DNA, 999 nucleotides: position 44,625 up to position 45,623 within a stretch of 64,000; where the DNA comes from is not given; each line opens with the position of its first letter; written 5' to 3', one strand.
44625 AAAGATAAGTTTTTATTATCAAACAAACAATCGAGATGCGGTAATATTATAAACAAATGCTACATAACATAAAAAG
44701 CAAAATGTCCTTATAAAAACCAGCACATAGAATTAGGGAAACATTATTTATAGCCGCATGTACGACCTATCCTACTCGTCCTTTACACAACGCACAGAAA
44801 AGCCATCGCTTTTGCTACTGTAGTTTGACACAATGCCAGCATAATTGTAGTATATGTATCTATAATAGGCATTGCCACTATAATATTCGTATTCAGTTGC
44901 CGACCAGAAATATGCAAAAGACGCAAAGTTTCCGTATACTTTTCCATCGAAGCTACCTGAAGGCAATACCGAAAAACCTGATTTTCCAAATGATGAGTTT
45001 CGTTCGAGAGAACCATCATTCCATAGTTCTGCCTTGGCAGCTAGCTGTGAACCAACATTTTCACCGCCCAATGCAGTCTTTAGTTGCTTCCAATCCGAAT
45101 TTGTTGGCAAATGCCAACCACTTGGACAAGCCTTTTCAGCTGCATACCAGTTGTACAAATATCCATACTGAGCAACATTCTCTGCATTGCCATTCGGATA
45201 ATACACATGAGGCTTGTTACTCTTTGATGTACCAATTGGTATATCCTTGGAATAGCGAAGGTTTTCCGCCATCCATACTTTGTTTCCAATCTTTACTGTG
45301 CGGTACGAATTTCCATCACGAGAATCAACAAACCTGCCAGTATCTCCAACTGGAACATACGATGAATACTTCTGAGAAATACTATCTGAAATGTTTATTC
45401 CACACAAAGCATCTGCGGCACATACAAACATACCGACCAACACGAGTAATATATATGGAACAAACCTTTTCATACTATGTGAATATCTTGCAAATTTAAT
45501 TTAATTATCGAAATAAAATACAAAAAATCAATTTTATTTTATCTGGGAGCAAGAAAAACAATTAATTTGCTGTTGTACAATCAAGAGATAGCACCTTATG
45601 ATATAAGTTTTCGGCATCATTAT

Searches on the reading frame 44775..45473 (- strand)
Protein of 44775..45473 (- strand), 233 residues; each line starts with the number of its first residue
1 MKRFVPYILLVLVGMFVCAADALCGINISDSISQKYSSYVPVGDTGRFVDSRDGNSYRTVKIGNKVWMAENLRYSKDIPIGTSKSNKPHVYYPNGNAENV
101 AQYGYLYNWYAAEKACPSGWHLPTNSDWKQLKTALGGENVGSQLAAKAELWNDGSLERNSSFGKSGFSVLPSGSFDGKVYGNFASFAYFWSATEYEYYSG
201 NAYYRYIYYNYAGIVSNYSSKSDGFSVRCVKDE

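Call 77: search_protein_families(library=pfam, max_evalue=0.001, proteins=[window:44775-45473:-])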
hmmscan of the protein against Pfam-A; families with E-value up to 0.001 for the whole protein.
window:44775-45473:- (233 aa): 1 family
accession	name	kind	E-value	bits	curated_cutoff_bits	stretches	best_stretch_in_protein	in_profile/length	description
PF09603.15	Fib_succ_major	-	2.3e-37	129.5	33.9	1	60-231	1-187/187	Fibrobacter succinogenes major domain (Fib_succ_major)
